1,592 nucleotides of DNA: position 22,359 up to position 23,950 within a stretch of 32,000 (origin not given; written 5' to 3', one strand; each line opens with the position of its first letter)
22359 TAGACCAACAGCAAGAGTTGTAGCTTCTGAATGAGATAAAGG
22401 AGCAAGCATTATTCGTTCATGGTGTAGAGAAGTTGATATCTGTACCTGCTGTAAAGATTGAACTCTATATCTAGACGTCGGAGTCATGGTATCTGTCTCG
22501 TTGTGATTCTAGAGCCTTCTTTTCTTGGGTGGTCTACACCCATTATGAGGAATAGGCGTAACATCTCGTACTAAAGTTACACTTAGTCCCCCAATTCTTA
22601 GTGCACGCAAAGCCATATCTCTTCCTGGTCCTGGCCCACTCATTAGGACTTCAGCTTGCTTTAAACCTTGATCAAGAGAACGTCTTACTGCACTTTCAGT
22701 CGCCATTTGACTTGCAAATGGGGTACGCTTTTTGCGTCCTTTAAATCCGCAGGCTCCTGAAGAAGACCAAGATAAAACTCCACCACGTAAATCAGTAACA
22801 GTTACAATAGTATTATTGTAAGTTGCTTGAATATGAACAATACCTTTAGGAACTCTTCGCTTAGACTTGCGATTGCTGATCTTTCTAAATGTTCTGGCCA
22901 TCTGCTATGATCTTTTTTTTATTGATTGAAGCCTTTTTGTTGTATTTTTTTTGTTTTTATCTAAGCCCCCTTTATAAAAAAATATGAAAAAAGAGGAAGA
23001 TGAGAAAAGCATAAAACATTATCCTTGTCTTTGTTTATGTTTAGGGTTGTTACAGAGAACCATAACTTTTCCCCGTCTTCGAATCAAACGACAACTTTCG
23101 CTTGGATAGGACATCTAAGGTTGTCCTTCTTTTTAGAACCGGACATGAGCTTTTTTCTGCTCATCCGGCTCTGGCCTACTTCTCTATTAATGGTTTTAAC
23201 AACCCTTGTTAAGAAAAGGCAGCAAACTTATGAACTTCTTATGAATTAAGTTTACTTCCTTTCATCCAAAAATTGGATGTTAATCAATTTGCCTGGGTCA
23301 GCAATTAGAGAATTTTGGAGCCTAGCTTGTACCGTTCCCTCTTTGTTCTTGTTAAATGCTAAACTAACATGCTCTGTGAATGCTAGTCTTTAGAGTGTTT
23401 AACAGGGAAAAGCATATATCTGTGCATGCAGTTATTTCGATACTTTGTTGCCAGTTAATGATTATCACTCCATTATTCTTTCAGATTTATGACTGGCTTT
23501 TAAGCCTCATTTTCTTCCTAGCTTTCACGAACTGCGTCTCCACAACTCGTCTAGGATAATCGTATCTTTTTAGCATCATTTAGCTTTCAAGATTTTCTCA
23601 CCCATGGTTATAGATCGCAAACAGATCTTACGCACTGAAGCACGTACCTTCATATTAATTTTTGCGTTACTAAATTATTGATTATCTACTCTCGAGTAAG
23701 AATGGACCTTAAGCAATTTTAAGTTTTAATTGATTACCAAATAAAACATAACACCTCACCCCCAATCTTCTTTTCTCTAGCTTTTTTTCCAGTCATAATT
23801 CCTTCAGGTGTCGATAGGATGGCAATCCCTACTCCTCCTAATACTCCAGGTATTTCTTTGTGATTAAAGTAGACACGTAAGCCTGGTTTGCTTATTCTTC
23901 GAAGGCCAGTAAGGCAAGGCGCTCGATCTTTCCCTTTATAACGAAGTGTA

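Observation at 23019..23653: The 37-codon rpl36 gene is interrupted by a 521-nt group II intron with a non-canonical UUGCG...GC terminus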

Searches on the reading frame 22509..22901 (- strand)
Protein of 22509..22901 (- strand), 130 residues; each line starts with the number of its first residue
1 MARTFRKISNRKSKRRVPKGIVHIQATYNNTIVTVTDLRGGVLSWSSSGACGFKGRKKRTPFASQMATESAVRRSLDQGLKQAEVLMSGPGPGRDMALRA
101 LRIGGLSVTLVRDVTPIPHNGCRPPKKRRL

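Call 45: find_encoding_contigs(protein=window:22509-22901:-, flank=1500, max_places=10)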
Protein window:22509-22901:- (130 aa): 23 contigs read that carry it; 10 places shown.
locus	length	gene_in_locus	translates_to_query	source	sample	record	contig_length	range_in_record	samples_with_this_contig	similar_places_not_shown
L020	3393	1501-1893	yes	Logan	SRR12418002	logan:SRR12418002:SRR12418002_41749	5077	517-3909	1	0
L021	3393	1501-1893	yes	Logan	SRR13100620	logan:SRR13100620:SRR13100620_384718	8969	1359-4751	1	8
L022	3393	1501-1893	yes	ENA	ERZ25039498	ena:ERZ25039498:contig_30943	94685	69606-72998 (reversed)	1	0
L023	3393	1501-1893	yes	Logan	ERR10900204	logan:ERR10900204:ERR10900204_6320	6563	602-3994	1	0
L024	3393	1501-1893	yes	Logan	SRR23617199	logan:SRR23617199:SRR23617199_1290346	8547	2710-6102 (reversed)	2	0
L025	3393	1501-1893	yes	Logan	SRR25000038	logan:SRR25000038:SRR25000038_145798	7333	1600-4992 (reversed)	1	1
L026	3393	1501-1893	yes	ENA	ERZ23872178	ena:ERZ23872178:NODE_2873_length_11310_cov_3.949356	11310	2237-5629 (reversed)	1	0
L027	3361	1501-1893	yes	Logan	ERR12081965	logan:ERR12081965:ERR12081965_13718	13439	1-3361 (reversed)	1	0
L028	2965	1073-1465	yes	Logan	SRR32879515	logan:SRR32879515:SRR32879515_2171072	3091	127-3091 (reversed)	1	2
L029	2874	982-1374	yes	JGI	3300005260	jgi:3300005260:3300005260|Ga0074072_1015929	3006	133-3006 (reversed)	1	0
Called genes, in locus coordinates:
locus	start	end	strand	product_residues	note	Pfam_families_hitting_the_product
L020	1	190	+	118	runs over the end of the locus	PF00237:Ribosomal_L22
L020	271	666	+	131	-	PF00410:Ribosomal_S8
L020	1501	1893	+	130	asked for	PF00411:Ribosomal_S11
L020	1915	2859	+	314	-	PF01193:RNA_pol_L, PF01000:RNA_pol_A_bac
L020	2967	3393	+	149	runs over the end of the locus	PF00380:Ribosomal_S9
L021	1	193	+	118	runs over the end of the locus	PF00237:Ribosomal_L22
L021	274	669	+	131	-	PF00410:Ribosomal_S8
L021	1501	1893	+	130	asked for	PF00411:Ribosomal_S11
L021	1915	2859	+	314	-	PF01193:RNA_pol_L, PF01000:RNA_pol_A_bac (weak)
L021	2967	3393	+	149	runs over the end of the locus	PF00380:Ribosomal_S9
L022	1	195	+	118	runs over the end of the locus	PF00237:Ribosomal_L22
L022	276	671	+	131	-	PF00410:Ribosomal_S8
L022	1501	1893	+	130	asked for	PF00411:Ribosomal_S11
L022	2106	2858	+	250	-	PF01000:RNA_pol_A_bac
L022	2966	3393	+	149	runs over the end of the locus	PF00380:Ribosomal_S9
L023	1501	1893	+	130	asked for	PF00411:Ribosomal_S11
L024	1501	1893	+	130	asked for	PF00411:Ribosomal_S11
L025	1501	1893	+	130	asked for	PF00411:Ribosomal_S11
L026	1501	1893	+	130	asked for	PF00411:Ribosomal_S11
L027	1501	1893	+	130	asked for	PF00411:Ribosomal_S11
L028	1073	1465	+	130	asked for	PF00411:Ribosomal_S11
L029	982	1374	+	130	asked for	PF00411:Ribosomal_S11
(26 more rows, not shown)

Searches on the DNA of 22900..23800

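Call 4: search_rna_families(source=window, start=22900, end=23800, threshold=evalue, max_evalue=10, show_alignments=4)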
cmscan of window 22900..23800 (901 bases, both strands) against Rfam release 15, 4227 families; matches with E-value up to 10: 12.
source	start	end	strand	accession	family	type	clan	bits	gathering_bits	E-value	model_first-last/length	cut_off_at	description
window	23136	23171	-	RF04357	Plastid-ndhA-ndhB-2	Intron;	CL00155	35.5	53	4.8e-06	4-37/41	no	Plastid-ndhA-ndhB-2 group II-D5 intron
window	23078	23173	-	RF00029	Intron_gpII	Intron;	-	34.9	40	5.4e-05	1-77/77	no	Group II catalytic intron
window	23135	23171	-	RF04336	Plastid-petD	Intron;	-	31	65.5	0.00022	10-44/47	no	Plastid-petD group II-D5 intron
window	22940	23007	+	RF03794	MIR5298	Gene; miRNA;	-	20.8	70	1.8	1-80/80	no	MIR5298 microRNA precursor family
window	22966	23047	+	RF01597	snoR22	Gene; snRNA; snoRNA; CD-box;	-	19.9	50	9.9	1-83/83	no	small nucleolar RNA snoR22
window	23132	23281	-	RF04359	Plastid-GIID1-clpP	Intron;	-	19.1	140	0.8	1-179/179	no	Plastid group II-D1 clpP intron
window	23214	23263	-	RF03623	mir-1252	Gene; miRNA;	-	18.7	70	3.6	1-65/65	no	mir-1252 microRNA precursor family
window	23214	23312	+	RF02719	sca_ncR20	Gene; snRNA; snoRNA; scaRNA;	-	18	127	7.5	1-104/104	no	Small Cajal body specific RNA ncR20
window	22994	23082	-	RF02520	mir-965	Gene; miRNA;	-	15.7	43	4.9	1-76/76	no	mir-965 microRNA precursor family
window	23348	23407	+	RF02067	STnc310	Gene; sRNA;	-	15.1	40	7.2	1-61/61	no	Salmonella enterica sRNA STnc310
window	23060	23109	+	RF01985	ZEB2_AS1_2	Gene; lncRNA;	-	14.3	70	1.5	1-61/61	no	ZEB2 antisense RNA 1 conserved region 2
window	23247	23378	+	RF02174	SMAD5-AS1_2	Gene; lncRNA;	-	9.8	50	9.1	1-129/129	no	SMAD5 antisense RNA 1 conserved region 2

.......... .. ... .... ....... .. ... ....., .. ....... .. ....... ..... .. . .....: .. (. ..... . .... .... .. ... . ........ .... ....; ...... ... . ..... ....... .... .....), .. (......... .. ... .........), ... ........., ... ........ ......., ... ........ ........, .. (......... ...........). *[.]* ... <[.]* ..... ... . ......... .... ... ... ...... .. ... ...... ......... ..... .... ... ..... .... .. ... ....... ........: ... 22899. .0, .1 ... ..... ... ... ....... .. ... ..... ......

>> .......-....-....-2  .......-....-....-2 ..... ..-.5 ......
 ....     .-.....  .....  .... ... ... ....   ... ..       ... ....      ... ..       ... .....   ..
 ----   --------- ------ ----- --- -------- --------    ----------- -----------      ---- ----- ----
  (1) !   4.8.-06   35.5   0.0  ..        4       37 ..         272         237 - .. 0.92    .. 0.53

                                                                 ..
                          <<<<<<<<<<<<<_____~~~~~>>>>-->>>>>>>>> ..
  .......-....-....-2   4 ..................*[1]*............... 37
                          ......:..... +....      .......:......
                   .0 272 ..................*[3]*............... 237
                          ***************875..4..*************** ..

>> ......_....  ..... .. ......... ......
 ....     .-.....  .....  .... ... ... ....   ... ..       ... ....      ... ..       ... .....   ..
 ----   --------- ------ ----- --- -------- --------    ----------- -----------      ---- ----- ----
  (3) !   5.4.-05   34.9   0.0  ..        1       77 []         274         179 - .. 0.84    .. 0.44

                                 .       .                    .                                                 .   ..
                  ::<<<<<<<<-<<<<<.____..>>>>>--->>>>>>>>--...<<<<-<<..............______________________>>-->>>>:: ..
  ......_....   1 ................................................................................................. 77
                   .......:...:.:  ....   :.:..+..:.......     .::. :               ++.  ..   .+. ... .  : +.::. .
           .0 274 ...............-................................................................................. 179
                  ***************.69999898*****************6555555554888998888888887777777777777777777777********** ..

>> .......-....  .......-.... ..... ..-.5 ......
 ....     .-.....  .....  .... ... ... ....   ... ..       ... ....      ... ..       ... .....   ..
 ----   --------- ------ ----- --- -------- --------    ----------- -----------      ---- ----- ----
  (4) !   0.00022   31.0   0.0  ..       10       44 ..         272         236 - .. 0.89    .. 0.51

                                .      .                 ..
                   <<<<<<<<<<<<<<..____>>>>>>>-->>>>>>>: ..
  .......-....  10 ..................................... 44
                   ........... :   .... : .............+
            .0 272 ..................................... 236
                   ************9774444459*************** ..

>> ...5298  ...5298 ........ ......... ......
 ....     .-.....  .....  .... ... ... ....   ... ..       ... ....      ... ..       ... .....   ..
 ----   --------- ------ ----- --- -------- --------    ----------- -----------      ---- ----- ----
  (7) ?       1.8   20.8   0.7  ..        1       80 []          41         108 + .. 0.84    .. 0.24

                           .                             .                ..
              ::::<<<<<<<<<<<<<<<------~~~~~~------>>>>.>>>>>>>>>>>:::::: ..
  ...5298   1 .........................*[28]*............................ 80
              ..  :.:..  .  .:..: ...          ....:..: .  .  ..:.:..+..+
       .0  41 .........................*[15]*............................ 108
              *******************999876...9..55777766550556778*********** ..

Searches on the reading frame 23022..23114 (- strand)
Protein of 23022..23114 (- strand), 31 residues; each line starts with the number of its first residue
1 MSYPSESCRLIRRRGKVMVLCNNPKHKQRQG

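Call 15: list_cluster_members(proteins=[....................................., window:23022-23114:-, window:23579-23653:-, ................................])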
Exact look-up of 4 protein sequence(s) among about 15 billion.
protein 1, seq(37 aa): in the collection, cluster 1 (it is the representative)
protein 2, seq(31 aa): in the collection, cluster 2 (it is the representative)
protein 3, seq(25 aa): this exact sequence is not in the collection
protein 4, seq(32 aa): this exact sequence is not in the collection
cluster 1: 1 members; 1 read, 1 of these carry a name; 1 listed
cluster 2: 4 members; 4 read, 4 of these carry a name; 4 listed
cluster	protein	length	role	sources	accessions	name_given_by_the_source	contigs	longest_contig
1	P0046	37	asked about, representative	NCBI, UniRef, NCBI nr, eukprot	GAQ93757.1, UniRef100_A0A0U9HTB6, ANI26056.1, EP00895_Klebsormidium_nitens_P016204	ribosomal protein L36 (chloroplast) [Klebsormidium nitens] | Large ribosomal subunit protein bL36c n=2 Tax=Klebsormidium TaxID=3174 ... | ribosomal protein L36 [Klebsormidium sp. SAG 51.86]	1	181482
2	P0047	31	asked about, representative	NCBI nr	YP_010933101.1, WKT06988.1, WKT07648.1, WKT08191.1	ribosomal protein L36 [Klebsormidium subtilissimum]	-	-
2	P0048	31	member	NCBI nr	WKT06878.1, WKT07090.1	ribosomal protein L36 [Klebsormidium flaccidum]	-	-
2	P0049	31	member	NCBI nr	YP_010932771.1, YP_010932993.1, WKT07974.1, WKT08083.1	ribosomal protein L36 [Klebsormidium elegans]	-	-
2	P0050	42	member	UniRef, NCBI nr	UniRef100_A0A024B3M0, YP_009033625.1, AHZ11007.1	Large ribosomal subunit protein bL36c n=1 Tax=Klebsormidium flaccidum TaxID=3175 ... | ribosomal protein L36 [Klebsormidium flaccidum]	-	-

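Call 65: search_protein_families(library=pfam, proteins=[window:23022-23114:-], max_evalue=1)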
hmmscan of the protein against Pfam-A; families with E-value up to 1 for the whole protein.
seq(31 aa): 1 family
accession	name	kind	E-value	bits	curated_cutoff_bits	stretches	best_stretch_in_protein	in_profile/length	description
PF00444.23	Ribosomal_L36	-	2.7e-13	50.2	26.1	1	6-31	12-38/38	Ribosomal protein L36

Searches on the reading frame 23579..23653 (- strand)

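Call 65: search_protein_families(library=pfam, proteins=[window:23579-23653:-], max_evalue=1)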
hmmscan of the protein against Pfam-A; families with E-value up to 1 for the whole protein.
seq(25 aa): 1 family
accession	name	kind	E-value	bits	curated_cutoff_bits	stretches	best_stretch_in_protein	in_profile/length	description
PF00444.23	Ribosomal_L36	-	0.0014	19.1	26.1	1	1-11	1-11/38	Ribosomal protein L36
